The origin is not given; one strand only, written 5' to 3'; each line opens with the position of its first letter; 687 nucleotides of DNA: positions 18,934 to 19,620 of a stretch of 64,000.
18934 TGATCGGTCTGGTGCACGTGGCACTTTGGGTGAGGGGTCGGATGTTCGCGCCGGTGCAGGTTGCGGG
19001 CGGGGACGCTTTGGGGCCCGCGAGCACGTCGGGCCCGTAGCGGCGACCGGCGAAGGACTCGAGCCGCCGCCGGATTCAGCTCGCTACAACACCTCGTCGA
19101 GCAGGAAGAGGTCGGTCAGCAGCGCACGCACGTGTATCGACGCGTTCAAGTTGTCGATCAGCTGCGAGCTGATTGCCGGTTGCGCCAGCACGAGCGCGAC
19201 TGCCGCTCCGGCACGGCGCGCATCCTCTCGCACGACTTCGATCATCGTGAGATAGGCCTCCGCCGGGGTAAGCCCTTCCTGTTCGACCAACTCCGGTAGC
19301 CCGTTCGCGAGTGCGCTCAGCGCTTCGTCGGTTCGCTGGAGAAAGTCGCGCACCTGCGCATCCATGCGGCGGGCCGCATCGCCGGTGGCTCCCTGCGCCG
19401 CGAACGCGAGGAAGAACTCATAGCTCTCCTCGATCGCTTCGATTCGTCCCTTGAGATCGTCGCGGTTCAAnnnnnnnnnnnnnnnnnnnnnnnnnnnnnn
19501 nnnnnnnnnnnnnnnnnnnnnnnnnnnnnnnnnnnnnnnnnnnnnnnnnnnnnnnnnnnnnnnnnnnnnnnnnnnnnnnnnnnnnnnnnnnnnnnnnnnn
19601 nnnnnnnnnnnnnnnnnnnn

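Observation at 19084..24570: Tat-exported Mo-hydroxylase wired to its own di-heme cytochrome b: a candidate quinone-reducing respiratory complex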

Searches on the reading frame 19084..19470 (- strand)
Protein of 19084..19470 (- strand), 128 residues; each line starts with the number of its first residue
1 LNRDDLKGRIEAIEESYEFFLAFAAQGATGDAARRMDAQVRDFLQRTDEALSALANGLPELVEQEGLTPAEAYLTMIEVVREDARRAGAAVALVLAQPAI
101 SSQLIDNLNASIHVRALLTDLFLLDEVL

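Call 5: search_protein_families(library=pfam, proteins=[window:19084-19470:-], max_evalue=0.01)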
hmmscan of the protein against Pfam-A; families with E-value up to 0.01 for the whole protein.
window:19084-19470:- (128 aa): 0 families

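Call 6: search_protein_families(library=ncbifam, proteins=[window:19084-19470:-], max_evalue=0.01)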
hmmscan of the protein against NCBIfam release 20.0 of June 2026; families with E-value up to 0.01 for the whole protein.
window:19084-19470:- (128 aa): 1 family
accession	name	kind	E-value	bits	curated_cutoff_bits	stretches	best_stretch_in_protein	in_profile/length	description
NF009067.0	PRK12402.1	equivalog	0.0097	14.9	317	0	53-121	269-336/340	replication factor C small subunit 2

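Call 32: predict_structure(alignment_id=A2)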
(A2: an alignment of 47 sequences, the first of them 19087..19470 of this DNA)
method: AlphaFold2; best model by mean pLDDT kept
length: 128 residues; sequences in the alignment: 47
mean_pLDDT: 94.6   pTM: 0.87
mean pLDDT of the five models: 94.6, 94.1, 93.7, 93.2, 93.1
residues with pLDDT >= 90: 117; 70-90: 11; 50-70: 0; < 50: 0
segments of 3 or more residues with pLDDT < 50: none
pLDDT, mean of each block of 10 residues (from residue 1): 95 97 88 87 98 95 93 96 98 96 96 96 93
secondary structure, 60 per line:
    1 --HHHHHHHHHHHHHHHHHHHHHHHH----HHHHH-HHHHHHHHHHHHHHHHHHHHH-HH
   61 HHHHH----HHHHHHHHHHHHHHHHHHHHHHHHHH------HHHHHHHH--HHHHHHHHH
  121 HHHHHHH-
elements in order: H3-26 H31-35 H37-57 H59-65 H70-95 H102-109 H112-127

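Call 36: fold_search(model_id=the predicted structure, library=pdb)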
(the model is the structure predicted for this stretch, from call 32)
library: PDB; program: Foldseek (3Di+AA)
matches with E <= 10: 450; with E <= 0.001: 0
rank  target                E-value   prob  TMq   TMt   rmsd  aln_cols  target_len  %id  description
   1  3cax                  6.5e-02  0.99  0.54  0.23   5.5       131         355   14  Crystal structure of uncharacterized protein PF0695 (released 2008-03-18)
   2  1k40                  4.6e-01  0.69  0.41  0.41   7.5       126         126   15  crystal structure of the FAT domain of focal adhesion kinase (released 2002-02-06)
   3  9min_I                4.6e-01  0.57  0.37  0.38   7.0       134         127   13  Structure of a designed minibinder to NYESO1-A*02:01 (released 2025-08-06)
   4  8tn1_A                5.1e-01  0.75  0.46  0.41   5.6       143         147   15  De novo designed protein binds poly ADP ribose polymerase inhibitors (PARPi) - apo (released 2024-04-24)
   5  1orj_D                5.4e-01  0.69  0.41  0.42   6.6       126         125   12  FLAGELLAR EXPORT CHAPERONE (released 2003-09-16)
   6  5k2a                  5.7e-01  0.38  0.31  0.14   7.2       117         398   14  2.5 angstrom A2a adenosine receptor structure with sulfur SAD phasing using XFEL data (released 2016-09-21)
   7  6kux                  6.0e-01  0.80  0.43  0.19   5.3       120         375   13  Crystal structures of the alpha2A adrenergic receptor in complex with an antagonist RSC. (released 2019-12-04)
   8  1orj_C                6.3e-01  0.77  0.46  0.54   6.5       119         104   13  FLAGELLAR EXPORT CHAPERONE (released 2003-09-16)
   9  1ow6_B                6.6e-01  0.82  0.52  0.49   4.7       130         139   15  Paxillin LD4 motif bound to the Focal Adhesion Targeting (FAT) domain of the Focal Adhesion Kinase (released 2003-10-21)
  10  7t2y_A                7.0e-01  0.72  0.41  0.48   6.0       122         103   13  X-ray structure of a designed cold unfolding four helix bundle (released 2022-03-02)
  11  1orj_B                7.7e-01  0.84  0.51  0.60   5.4       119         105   10  FLAGELLAR EXPORT CHAPERONE (released 2003-09-16)
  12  7xge_A                8.1e-01  0.44  0.40  0.33   7.9       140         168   11  Crystal structure of MCL-1 in complex with computationally designed inhibitor protein (released 2022-07-20)
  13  9n0k_A                8.6e-01  0.84  0.58  0.59   4.1       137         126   14  Crystal structure of KABLE triple mutant (Ile12Phe, Lys14Pro, Leu20Trp) (released 2025-08-20)
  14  9jro_A                8.6e-01  0.47  0.36  0.16   6.2       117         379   14  Structural Insights into Selective Antagonism of PF04418948 and EP2 Prostaglandin Receptor (released 2025-10-22)
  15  4uos                  8.6e-01  0.33  0.38  0.28  10.5       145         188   13  Thermodynamic hyperstability in parametrically designed helical bundles (released 2014-11-05)
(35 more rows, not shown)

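Call 83: search_protein_families(library=pfam, alignment_id=A2, max_evalue=1)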
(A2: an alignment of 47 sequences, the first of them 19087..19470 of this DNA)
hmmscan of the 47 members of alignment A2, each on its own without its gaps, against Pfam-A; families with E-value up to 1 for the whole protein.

A. member 1, window:19087-19470:- (128 aa): 2 families
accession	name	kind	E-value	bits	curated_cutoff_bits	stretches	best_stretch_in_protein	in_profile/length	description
PF09701.15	Cas_Cmr5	-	0.14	12.8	21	1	39-76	12-51/119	CRISPR-associated protein (Cas_Cmr5)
PF00126.33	HTH_1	-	0.28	11.6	26.6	0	79-111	9-40/60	Bacterial regulatory helix-turn-helix protein, lysR family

B. families by the number of members that match (of 47 scanned): 20 families
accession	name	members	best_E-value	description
PF00126.33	HTH_1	4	0.06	Bacterial regulatory helix-turn-helix protein, lysR family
PF21774.3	NagJ_C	1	0.00092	Hyaluronidase post-catalytic domain-like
PF20336.3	DUF6631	1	0.001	Family of unknown function (DUF6631)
PF01544.23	CorA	1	0.0097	CorA-like Mg2+ transporter protein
PF14515.11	HOASN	1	0.032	Haem-oxygenase-associated N-terminal helices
PF13767.11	DUF4168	1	0.037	Domain of unknown function (DUF4168)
PF08824.15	Serine_rich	1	0.045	Serine rich protein interaction domain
PF02885.22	Glycos_trans_3N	1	0.059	Glycosyl transferase family, helical bundle domain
PF21346.3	PcRGLX_3rd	1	0.064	PcRGLX-like protein C-terminal alpha/alpha toroid domain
PF04642.17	DUF601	1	0.068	Protein of unknown function, DUF601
PF25472.1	DUF7902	1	0.087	Domain of unknown function (DUF7902)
PF21597.2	TetR_C_43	1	0.088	Transcriptional regulator SbtR-like, C-terminal domain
PF01343.23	Peptidase_S49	1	0.11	Peptidase family S49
PF09701.15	Cas_Cmr5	1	0.14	CRISPR-associated protein (Cas_Cmr5)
PF04097.20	Nic96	1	0.18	Nup93/Nic96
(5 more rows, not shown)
